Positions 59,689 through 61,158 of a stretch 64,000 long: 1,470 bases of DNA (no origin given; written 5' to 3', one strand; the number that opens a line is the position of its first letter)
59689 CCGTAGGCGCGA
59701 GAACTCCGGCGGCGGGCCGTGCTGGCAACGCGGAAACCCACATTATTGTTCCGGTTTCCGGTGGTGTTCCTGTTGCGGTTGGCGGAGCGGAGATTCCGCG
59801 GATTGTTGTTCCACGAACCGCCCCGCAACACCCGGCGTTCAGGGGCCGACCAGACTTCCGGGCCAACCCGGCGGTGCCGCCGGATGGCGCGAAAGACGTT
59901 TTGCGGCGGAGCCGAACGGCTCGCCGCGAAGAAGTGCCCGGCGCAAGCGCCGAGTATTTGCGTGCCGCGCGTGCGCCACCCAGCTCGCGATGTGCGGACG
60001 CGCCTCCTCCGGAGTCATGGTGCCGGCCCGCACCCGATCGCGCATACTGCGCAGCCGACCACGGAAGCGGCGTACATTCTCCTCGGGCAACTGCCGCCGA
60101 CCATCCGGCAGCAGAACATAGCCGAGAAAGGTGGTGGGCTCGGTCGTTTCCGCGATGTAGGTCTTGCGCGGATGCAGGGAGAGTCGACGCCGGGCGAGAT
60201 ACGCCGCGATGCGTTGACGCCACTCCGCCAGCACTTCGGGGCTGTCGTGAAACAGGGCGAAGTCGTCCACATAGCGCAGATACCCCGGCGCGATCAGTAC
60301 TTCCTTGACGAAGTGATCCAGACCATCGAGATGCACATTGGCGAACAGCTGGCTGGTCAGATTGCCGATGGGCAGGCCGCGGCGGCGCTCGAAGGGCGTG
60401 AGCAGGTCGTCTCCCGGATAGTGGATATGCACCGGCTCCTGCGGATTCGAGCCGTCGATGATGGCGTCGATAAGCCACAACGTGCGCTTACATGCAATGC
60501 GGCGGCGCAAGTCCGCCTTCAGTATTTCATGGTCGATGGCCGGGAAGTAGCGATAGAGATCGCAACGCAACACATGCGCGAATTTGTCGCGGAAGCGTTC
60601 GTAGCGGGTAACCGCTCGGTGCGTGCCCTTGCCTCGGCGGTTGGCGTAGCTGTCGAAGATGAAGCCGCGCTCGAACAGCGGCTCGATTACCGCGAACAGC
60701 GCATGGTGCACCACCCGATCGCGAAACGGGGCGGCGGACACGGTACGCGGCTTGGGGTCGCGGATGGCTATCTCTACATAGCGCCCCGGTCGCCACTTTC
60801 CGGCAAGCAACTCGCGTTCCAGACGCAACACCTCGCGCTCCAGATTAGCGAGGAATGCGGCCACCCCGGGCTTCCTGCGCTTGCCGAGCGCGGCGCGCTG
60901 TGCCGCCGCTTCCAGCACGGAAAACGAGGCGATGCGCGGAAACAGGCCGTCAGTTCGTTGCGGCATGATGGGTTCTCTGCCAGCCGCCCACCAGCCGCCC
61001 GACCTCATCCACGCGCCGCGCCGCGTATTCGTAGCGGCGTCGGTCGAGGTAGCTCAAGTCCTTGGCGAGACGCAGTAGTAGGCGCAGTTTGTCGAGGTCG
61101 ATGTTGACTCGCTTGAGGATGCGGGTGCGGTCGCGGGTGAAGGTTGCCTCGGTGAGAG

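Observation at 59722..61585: TR/VR pair shows adenine-specific mutagenesis (12 of 13 differences at TR adenines)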

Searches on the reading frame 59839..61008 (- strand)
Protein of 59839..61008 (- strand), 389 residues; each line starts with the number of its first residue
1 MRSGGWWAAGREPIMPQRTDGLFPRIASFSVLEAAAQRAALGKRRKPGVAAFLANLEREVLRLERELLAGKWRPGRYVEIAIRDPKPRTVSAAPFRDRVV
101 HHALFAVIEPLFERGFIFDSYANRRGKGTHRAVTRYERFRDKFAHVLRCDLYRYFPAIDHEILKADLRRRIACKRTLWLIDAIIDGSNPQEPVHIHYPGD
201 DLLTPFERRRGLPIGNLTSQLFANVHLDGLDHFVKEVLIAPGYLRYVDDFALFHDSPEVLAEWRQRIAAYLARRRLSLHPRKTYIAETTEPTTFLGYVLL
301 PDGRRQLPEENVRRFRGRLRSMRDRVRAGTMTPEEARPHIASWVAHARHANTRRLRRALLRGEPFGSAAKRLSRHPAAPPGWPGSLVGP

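Call 7: search_protein_families(library=pfam, proteins=[window:59839-61008:-], max_evalue=0.01)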
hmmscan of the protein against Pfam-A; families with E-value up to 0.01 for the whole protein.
window:59839-61008:- (389 aa): 1 family
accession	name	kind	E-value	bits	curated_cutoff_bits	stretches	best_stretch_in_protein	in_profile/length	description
PF00078.32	RVT_1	-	1.2e-16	61.5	29.6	1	86-298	8-204/205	Reverse transcriptase (RNA-dependent DNA polymerase)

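Call 12: search_protein_families(library=phrogs, proteins=[window:59839-61008:-], max_evalue=0.001)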
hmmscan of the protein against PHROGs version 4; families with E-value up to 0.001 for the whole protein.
window:59839-61008:- (389 aa): 3 families
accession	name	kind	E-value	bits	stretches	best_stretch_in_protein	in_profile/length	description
phrog_1423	-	DNA, RNA and nucleotide metabolism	1.6e-110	371.9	1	15-361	95-436/1040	Reverse transcriptase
phrog_2825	-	DNA, RNA and nucleotide metabolism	1.5e-07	31.9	1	146-321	112-270/336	polymerase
phrog_31300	-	unknown function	0.00054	20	0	209-290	72-154/490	-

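Call 18: find_encoding_contigs(protein=window:59839-60966:-, flank=6000, max_places=10)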
Protein window:59839-60966:- (375 aa): no gene with exactly this product is on record in the collection.

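Call 30: find_related_loci(query=window:59839-60966:-, collection=metagenome_contigs, flank=4000)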
Query window:59839-60966:- (375 aa) in metagenome_contigs; peptide patterns used: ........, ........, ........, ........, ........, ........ (x = any residue, [..] = any of these).
600 stretches matched a pattern (row limit reached: there are more); 217 encode a relative of the query (tblastn E <= 1e-3); the best 80 are kept; 80 distinct loci.
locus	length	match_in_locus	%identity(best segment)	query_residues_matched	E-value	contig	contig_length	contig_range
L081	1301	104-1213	73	1-375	0e+0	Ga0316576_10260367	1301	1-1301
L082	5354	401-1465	75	1-355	9e-175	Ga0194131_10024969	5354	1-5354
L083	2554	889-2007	70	1-369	0e+0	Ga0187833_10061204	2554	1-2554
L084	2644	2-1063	74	9-367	0e+0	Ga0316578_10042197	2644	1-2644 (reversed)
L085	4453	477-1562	72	1-367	6e-175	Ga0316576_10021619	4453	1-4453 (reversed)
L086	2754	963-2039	70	1-359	0e+0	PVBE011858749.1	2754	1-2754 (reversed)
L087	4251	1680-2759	73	3-367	2e-174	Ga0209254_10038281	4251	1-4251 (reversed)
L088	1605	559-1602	73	1-348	0e+0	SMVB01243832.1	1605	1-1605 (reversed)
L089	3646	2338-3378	73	1-347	4e-173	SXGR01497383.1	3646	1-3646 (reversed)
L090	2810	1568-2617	72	2-351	1e-175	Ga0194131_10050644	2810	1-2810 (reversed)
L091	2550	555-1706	66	1-374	6e-177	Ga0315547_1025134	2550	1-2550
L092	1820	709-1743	74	1-347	4e-180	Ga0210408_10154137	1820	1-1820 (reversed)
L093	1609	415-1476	72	1-354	0e+0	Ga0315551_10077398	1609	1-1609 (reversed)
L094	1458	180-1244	73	8-364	0e+0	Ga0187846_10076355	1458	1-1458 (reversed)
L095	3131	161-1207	73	1-350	2e-172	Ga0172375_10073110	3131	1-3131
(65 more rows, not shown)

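Call 31: find_related_loci(query=window:59839-60966:-, collection=viral_contigs, flank=4000)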
Query window:59839-60966:- (375 aa) in viral_contigs; peptide patterns used: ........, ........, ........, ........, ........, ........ (x = any residue, [..] = any of these).
28 stretches matched a pattern; 2 encode a relative of the query (tblastn E <= 1e-3); 2 distinct loci.
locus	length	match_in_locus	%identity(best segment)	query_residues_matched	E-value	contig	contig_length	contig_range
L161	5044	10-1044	68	2-347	5e-153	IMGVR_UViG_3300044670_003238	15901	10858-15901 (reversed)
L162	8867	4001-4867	29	2-307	2e-27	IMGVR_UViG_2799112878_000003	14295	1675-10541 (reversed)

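Call 44: search_protein_families(library=ncbifam, proteins=[window:59839-60966:-], max_evalue=0.001)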
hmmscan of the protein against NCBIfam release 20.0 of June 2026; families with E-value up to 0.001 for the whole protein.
window:59839-60966:- (375 aa): 6 families
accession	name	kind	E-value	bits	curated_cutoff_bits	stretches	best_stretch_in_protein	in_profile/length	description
TIGR04416.1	group_II_RT_mat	equivalog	3e-35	122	300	1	36-316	26-298/353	group II intron reverse transcriptase/maturase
NF038233.2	retron_St85_RT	exception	5e-10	39.1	235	1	130-340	89-280/289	retron St85 family RNA-directed DNA polymerase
NF041747.1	Drt3a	equivalog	1.1e-08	34.8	200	1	130-277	111-243/412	antiviral reverse transcriptase Drt3a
NF041746.1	Drt2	equivalog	6e-08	32.3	390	1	188-283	214-319/416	antiviral reverse transcriptase Drt2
NF041749.1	Drt4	equivalog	5.1e-07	29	450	1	196-278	193-273/489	antiviral reverse transcriptase Drt4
NF041750.1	Drt5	equivalog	0.00013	21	550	1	223-274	202-253/484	antiviral reverse transcriptase Drt5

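Call 57: search_solved_structures(query=window:59839-60966:-, max_evalue=0.001, show_alignments=1)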
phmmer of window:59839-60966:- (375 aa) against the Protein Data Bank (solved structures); distinct sequences matched with E-value up to 0.001: 11.
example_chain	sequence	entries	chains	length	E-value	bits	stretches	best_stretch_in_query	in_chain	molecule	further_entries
8ub7_A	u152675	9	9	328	2.6e-41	145.2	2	4-170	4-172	Reverse transcriptase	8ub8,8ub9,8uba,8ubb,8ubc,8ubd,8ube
6ar1_A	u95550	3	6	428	9.4e-20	74.3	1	49-338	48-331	GsI-IIC RT | Trt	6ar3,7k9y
6me0_C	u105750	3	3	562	1.8e-14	56.9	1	56-368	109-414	Maturase reverse transcriptase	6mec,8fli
5hhj_A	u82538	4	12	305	1.8e-07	33.8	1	45-263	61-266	Retron-type reverse transcriptase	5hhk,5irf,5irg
7kft_D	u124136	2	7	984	2e-07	33.7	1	67-292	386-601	Cas6-RT-Cas1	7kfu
7uim_D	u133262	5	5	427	4.1e-07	32.7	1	56-311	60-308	Group II intron reverse transcriptase/maturase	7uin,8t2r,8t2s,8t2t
5hhl_A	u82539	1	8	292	6.8e-07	31.9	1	56-265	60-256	Retron-type reverse transcriptase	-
8bgj_A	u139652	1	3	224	7.8e-07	31.7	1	96-285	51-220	RNA-directed DNA polymerase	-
5g2x_C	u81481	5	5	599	1e-06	31.4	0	59-223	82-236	GROUP II INTRON-ENCODED PROTEIN LTRA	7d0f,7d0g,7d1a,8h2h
9d4s_A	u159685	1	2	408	7.6e-05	25.2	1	72-306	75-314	Group II intron-like 4 reverse transcriptase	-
9d5x_A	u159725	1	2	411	7.7e-05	25.2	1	72-306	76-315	Group II intron-like 4 reverse transcriptase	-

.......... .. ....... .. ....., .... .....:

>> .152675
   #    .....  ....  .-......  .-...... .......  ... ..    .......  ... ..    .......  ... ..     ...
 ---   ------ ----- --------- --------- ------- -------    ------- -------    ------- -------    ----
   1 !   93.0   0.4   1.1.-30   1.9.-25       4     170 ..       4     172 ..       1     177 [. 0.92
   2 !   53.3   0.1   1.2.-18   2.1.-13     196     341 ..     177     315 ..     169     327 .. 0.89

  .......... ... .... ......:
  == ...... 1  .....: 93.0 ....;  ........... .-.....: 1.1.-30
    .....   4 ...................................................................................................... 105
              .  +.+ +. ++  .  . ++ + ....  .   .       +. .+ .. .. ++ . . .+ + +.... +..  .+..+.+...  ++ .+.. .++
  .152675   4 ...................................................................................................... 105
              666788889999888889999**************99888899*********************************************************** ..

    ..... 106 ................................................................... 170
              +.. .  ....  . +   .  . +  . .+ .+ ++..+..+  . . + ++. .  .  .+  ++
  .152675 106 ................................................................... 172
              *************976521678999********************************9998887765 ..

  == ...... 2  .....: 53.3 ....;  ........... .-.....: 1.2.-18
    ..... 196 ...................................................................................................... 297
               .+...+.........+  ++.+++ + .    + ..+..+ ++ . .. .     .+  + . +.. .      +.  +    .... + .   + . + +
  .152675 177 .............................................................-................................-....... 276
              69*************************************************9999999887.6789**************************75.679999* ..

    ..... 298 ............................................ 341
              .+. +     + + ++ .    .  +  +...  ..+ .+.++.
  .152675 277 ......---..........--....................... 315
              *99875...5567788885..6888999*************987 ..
